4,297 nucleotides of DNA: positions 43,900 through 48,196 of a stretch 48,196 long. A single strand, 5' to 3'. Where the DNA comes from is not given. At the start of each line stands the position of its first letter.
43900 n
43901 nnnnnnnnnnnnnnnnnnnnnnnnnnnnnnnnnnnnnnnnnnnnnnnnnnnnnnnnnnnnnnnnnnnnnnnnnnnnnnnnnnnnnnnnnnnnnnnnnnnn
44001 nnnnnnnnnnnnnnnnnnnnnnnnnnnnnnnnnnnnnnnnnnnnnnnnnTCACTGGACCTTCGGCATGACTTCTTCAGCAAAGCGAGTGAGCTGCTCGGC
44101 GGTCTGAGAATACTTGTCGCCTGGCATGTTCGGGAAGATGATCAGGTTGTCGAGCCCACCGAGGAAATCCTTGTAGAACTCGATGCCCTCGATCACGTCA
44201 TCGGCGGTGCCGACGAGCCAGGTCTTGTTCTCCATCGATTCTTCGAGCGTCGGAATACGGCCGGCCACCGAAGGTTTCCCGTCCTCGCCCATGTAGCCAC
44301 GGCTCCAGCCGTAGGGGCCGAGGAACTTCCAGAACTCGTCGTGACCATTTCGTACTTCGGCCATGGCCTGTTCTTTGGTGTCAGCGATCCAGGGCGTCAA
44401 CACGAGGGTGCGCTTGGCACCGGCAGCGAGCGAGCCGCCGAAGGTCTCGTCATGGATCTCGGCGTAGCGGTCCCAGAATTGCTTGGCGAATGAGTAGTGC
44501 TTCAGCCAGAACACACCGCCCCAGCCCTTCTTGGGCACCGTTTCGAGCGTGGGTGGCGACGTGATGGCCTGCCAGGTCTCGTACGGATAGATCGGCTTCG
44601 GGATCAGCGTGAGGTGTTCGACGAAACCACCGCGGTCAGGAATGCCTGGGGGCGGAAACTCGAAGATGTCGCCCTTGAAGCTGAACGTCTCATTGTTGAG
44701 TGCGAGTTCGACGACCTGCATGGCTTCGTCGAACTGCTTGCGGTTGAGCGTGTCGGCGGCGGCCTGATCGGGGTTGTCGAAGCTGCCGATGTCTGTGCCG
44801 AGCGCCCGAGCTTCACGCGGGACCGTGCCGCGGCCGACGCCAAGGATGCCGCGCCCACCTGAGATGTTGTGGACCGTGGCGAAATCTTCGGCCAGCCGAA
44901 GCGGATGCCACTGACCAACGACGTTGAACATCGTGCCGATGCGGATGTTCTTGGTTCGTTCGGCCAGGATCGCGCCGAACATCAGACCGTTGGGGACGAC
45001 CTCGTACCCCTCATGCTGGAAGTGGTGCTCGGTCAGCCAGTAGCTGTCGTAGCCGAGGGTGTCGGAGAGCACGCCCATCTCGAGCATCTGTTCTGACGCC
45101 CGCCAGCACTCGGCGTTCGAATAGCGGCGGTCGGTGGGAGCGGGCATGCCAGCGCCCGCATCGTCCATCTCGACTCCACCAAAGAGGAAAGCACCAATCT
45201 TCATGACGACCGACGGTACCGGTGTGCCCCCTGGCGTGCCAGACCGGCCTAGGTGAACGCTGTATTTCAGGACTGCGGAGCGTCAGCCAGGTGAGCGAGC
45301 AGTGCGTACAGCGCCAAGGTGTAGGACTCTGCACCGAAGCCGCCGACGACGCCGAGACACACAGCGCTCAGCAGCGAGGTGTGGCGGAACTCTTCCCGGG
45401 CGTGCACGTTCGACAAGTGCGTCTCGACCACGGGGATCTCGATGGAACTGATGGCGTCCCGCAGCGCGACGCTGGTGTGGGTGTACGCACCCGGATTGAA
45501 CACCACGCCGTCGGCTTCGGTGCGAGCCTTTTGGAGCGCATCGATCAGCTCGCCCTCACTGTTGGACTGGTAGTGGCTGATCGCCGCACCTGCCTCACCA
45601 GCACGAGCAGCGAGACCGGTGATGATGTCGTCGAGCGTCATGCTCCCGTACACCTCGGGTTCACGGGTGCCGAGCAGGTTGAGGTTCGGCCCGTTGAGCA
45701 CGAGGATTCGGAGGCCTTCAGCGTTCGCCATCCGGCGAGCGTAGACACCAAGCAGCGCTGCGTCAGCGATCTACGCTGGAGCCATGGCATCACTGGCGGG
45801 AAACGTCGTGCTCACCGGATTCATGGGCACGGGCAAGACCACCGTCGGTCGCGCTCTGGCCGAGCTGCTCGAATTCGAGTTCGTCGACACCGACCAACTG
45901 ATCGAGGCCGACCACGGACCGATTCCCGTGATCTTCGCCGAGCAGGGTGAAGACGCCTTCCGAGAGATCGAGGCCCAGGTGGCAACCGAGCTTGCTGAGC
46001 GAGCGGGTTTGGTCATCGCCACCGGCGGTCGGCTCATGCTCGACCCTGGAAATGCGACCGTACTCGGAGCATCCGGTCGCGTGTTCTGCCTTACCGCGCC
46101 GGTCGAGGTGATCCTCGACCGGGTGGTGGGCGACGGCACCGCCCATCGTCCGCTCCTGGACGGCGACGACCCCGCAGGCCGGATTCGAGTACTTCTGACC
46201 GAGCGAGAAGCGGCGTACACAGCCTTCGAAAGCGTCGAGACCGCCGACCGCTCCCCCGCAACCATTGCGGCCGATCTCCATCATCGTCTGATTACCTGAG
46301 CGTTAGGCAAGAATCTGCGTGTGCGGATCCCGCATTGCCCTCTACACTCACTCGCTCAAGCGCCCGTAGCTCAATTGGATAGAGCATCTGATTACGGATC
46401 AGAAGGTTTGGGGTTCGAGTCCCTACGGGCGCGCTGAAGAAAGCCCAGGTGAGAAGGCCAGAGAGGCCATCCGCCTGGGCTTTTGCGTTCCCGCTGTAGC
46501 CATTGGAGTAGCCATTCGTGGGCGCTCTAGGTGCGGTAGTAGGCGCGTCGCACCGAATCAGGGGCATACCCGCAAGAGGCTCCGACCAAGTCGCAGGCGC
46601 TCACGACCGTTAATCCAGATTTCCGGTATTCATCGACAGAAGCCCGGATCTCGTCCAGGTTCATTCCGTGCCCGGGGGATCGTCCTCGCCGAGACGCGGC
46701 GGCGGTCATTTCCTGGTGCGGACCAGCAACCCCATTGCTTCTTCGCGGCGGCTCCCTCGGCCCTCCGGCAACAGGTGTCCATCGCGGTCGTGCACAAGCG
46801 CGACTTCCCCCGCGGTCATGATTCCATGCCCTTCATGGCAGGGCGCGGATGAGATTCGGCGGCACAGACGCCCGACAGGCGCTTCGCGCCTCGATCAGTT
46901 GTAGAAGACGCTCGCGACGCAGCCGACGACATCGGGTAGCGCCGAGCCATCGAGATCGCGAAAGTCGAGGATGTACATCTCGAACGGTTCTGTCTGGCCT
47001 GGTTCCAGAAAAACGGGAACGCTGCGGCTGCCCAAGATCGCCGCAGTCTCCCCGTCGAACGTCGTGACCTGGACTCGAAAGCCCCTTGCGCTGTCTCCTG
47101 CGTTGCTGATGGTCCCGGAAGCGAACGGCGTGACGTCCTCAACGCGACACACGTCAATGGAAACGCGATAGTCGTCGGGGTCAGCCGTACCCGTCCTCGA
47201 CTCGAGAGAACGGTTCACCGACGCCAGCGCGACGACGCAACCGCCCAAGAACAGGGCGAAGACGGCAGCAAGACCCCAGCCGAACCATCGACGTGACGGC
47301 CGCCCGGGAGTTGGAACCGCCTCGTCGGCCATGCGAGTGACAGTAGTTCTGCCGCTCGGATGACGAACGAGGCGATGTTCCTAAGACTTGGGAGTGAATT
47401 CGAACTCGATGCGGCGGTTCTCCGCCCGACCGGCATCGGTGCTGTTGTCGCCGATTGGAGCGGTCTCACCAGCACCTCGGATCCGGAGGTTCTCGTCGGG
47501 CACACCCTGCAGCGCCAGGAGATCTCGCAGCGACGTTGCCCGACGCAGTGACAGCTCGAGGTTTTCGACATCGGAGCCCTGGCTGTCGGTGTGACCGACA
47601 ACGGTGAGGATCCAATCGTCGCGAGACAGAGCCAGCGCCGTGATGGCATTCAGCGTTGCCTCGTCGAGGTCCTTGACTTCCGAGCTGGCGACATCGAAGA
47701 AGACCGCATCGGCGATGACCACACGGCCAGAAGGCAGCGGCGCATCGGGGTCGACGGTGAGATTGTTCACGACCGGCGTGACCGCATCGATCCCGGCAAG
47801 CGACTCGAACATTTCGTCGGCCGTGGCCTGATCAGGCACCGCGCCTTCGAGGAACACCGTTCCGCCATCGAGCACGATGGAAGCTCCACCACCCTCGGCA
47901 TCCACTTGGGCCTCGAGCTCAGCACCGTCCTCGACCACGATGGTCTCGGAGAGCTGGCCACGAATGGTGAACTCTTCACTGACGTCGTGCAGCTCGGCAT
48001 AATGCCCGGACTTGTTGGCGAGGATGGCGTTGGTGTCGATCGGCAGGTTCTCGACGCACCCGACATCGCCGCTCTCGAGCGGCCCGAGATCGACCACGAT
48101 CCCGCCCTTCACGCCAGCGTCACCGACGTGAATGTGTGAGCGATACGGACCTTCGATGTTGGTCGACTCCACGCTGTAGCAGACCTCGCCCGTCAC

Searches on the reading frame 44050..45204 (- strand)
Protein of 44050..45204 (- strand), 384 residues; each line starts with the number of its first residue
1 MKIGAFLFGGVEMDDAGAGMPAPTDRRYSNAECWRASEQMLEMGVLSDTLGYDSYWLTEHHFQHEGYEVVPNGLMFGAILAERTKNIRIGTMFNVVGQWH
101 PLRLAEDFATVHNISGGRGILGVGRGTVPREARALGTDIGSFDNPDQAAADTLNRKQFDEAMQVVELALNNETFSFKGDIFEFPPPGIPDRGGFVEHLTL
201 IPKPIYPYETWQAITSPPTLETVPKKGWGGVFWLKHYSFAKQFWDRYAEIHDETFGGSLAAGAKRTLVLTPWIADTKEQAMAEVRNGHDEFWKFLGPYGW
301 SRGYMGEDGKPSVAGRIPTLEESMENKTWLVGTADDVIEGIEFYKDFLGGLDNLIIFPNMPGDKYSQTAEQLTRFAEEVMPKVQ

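Call 62: search_protein_families(library=pfam, proteins=[window:44050-45204:-], max_evalue=0.001)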
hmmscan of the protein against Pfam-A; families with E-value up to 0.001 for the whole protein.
window:44050-45204:- (384 aa): 1 family
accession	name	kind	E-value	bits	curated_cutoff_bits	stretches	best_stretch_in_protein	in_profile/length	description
PF00296.26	Bac_luciferase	-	1.1e-37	130.5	27.9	1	35-346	20-309/314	Luciferase-like monooxygenase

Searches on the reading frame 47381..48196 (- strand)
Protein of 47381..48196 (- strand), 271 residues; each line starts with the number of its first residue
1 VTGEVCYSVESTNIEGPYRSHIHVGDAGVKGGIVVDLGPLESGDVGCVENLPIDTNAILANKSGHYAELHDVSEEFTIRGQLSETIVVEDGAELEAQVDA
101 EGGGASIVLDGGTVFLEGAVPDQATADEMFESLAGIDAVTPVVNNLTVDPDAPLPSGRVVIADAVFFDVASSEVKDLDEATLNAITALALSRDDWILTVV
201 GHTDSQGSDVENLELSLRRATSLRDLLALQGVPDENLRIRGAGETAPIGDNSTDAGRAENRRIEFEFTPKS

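Call 62: search_protein_families(library=pfam, proteins=[window:47381-48196:-], max_evalue=0.001)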
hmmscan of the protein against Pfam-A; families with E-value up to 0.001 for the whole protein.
window:47381-48196:- (271 aa): 3 families
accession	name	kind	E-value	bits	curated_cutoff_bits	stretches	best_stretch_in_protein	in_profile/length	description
PF00691.25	OmpA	-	6.9e-16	58.8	27.2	1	166-261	1-98/98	OmpA family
PF07452.17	CHRD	-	8.1e-06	27.1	24.1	1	2-82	31-117/117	CHRD domain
PF04972.22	BON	-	0.0001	22.9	27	1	94-150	13-69/69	BON domain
